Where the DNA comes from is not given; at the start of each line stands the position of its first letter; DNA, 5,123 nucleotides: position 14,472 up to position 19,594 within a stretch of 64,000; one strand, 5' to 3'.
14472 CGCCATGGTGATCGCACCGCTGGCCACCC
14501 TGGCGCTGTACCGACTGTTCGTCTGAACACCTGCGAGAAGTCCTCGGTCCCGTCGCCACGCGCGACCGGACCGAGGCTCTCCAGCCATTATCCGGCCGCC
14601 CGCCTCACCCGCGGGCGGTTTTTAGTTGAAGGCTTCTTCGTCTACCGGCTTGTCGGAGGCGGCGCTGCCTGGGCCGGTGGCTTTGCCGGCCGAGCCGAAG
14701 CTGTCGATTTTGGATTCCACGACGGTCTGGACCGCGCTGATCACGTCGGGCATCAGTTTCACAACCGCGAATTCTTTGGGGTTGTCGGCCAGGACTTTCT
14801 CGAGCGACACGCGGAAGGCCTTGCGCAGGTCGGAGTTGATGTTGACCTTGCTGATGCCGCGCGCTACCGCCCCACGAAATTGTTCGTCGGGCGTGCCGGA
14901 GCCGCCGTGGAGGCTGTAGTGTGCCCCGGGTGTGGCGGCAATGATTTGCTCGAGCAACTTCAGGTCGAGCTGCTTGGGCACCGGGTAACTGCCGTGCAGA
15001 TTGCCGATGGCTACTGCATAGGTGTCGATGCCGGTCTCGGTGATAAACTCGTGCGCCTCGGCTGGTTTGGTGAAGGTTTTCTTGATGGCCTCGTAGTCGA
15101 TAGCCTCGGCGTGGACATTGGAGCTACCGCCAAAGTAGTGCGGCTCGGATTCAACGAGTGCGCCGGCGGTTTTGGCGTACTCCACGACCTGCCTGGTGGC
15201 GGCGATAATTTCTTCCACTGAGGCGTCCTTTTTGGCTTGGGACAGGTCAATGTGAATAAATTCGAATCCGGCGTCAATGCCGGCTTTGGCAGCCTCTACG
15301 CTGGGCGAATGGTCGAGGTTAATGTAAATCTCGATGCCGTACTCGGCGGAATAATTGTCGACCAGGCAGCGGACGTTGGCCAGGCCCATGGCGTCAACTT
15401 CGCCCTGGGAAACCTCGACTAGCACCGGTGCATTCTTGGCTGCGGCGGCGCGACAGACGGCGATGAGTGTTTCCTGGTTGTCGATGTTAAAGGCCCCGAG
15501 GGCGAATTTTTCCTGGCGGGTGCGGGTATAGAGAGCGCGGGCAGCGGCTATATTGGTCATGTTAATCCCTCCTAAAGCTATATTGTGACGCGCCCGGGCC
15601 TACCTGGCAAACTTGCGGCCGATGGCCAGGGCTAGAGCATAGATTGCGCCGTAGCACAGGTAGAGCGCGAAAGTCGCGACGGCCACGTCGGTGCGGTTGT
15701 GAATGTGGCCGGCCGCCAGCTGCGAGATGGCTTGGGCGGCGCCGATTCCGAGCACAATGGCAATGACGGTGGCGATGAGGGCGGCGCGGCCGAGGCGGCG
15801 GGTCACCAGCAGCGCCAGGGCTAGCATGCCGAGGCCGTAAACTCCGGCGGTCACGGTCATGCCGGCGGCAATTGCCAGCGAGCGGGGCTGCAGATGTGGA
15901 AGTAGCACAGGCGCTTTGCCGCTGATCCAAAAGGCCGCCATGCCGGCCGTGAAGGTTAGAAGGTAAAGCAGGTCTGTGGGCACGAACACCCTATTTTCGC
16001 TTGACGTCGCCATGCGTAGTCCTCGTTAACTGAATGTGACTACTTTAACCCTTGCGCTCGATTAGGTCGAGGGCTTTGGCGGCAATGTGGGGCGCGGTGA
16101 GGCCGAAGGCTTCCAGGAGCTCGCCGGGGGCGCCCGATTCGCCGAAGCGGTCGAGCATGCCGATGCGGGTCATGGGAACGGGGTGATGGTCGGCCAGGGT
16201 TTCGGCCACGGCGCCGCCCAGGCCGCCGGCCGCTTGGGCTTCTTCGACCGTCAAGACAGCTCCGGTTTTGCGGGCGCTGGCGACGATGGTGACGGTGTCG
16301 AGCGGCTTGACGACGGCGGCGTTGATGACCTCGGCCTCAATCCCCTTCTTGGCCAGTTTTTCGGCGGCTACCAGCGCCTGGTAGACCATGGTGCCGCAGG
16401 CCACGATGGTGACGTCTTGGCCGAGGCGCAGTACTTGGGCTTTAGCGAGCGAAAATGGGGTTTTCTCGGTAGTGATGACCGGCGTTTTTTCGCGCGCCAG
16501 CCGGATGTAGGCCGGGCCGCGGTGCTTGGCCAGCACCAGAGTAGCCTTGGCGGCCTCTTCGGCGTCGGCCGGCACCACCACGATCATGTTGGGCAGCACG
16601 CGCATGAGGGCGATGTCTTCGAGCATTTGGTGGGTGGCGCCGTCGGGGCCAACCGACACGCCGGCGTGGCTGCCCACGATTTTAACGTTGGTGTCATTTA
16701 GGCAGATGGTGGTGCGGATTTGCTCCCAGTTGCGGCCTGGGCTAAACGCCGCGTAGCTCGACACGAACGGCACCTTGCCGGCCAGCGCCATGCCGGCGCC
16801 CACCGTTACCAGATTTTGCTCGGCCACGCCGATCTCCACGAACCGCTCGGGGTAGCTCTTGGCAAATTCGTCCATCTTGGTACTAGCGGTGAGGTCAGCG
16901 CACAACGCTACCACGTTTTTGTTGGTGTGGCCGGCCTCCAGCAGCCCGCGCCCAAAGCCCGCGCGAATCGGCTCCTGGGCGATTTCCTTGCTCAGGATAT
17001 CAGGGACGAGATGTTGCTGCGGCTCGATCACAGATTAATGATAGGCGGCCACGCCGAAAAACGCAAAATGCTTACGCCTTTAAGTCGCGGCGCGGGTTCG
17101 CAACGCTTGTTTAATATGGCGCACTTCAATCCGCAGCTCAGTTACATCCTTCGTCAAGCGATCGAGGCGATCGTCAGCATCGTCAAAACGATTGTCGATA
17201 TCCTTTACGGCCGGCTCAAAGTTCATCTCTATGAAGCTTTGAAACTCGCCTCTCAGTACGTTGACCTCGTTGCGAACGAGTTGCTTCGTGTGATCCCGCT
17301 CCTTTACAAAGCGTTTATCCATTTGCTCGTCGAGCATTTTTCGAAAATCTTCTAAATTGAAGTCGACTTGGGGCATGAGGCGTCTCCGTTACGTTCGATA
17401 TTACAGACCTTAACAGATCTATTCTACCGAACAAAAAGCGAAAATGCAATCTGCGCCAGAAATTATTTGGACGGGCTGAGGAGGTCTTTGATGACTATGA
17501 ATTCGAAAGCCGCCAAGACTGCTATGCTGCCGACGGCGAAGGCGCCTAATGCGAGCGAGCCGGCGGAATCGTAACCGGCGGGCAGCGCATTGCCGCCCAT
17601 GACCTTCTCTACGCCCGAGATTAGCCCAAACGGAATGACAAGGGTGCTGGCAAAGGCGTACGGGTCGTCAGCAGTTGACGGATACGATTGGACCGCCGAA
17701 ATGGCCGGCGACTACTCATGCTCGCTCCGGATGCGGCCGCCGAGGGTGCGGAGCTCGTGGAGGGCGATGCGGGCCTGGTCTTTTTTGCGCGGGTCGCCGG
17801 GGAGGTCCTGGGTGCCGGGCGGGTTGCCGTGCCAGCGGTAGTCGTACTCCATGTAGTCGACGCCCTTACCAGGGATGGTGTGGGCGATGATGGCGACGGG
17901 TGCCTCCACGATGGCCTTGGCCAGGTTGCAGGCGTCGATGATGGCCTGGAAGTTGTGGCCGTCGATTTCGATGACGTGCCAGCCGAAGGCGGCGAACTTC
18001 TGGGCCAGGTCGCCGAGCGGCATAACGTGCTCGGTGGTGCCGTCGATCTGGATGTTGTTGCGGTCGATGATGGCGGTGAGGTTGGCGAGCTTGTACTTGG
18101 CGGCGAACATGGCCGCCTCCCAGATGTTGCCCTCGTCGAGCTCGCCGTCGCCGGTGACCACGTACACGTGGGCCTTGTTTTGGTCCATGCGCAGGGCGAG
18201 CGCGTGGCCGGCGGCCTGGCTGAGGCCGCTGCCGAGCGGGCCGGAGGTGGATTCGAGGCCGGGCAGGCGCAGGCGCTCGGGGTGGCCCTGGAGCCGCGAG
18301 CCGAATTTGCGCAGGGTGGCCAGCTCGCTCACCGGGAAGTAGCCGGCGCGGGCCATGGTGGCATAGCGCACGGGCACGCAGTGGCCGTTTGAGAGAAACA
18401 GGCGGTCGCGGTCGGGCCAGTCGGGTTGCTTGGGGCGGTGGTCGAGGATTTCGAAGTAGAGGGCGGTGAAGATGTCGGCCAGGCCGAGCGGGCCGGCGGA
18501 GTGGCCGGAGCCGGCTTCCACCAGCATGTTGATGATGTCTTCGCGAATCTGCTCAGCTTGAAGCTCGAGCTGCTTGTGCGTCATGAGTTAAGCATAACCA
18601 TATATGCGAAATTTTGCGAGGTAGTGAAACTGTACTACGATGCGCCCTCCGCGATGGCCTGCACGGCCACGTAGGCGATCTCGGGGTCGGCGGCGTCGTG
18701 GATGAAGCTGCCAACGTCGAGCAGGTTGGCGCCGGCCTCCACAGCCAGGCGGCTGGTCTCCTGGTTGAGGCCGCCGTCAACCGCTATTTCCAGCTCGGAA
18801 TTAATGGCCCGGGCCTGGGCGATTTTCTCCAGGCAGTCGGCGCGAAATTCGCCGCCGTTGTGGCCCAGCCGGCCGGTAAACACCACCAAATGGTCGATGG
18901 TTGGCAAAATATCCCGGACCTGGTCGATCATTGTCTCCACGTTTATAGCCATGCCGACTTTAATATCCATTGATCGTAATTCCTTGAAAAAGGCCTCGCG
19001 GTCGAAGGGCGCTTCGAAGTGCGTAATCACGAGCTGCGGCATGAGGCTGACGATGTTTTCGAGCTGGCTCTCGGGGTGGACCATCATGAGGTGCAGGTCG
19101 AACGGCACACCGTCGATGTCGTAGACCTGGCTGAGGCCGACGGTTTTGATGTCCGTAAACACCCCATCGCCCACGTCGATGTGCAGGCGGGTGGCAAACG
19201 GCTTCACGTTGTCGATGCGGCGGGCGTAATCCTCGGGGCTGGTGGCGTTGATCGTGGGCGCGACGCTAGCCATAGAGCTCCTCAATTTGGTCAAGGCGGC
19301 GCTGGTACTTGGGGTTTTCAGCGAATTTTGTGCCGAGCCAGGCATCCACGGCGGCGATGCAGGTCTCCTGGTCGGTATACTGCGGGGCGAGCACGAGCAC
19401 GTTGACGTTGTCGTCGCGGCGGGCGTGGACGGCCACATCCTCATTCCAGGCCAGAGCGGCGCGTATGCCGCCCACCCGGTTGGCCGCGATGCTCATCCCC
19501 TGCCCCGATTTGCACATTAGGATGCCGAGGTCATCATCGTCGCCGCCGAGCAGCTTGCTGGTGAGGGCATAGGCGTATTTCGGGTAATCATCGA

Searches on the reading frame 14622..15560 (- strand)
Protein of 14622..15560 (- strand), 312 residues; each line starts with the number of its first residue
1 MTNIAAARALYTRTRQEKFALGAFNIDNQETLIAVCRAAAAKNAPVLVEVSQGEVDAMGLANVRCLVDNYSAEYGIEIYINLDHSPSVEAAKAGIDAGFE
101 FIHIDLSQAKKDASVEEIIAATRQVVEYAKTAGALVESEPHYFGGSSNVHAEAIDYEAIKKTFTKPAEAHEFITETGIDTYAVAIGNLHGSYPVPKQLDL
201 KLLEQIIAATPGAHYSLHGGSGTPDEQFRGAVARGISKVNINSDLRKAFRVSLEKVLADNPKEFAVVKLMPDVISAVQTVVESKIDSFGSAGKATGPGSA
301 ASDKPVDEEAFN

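Call 34: search_protein_families(library=pfam, proteins=[window:14622-15560:-], max_evalue=0.001)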
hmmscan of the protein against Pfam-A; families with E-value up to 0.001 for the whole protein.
window:14622-15560:- (312 aa): 1 family
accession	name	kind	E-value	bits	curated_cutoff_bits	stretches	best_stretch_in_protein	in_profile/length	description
PF01116.26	F_bP_aldolase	-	7.2e-66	223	25.5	1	8-293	4-277/277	Fructose-bisphosphate aldolase class-II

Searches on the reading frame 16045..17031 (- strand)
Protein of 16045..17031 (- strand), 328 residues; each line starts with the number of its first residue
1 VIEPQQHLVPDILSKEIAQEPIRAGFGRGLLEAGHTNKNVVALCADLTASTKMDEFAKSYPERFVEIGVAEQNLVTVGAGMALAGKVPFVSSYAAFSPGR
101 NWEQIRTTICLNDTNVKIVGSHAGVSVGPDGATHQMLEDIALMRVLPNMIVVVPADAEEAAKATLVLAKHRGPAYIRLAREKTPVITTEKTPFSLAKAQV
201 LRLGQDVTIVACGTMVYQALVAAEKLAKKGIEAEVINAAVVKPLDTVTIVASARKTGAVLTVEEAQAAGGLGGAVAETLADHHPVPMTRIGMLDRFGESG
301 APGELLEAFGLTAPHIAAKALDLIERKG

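Call 34: search_protein_families(library=pfam, proteins=[window:16045-17031:-], max_evalue=0.001)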
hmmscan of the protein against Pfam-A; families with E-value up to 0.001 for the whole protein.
window:16045-17031:- (328 aa): 3 families
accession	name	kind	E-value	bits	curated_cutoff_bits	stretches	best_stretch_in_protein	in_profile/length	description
PF02779.29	Transket_pyr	-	1e-39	136.4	27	1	22-183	5-172/174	Transketolase, pyrimidine binding domain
PF02780.25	Transketolase_C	-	1e-36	126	25.9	1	197-316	2-124/124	Transketolase, C-terminal domain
PF22613.1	Transketolase_C_1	-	2.9e-07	31.1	27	1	204-312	11-113/113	Transketolase-like TK C-terminal domain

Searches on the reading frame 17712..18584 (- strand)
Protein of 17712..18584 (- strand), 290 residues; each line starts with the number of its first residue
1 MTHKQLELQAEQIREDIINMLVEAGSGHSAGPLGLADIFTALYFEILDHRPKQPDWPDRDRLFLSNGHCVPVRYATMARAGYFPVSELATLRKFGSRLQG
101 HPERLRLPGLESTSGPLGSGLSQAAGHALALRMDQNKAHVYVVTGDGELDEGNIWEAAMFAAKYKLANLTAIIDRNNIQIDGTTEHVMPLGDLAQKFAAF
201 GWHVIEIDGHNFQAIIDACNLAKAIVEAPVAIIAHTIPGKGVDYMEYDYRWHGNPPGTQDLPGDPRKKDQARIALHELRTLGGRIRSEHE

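Call 34: search_protein_families(library=pfam, proteins=[window:17712-18584:-], max_evalue=0.001)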
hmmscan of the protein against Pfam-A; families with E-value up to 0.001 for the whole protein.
window:17712-18584:- (290 aa): 5 families
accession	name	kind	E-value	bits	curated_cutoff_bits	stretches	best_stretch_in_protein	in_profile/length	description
PF00456.26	Transketolase_N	-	2e-56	191.8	22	1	10-260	6-267/334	Transketolase, thiamine diphosphate binding domain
PF13292.11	DXP_synthase_N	-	8.9e-11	42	21.2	1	1-181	13-176/274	1-deoxy-D-xylulose-5-phosphate synthase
PF00676.26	E1_dh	-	1.9e-10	40.6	22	1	112-224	98-209/300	Dehydrogenase E1 component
PF09364.15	XFP_N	-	0.00049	19.5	23.7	1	108-215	133-240/364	XFP N-terminal domain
PF02775.26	TPP_enzyme_C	-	0.00097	19.4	21.9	0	112-179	25-85/151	Thiamine pyrophosphate enzyme, C-terminal TPP binding domain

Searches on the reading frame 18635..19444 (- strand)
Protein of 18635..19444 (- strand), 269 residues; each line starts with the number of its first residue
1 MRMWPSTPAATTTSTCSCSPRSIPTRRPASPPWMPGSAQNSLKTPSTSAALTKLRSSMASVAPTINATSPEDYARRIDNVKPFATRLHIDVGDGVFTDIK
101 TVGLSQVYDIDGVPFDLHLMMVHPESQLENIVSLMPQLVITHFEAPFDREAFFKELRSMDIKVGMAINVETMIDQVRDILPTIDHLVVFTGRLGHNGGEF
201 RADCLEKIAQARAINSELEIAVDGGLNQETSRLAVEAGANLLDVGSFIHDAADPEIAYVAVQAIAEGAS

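Call 34: search_protein_families(library=pfam, proteins=[window:18635-19444:-], max_evalue=0.001)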
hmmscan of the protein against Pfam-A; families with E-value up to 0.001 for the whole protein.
window:18635-19444:- (269 aa): 1 family
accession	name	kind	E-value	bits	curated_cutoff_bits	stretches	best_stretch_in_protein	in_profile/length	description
PF00834.25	Ribul_P_3_epim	-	1.7e-29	103.1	21.1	1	61-248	2-197/198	Ribulose-phosphate 3 epimerase family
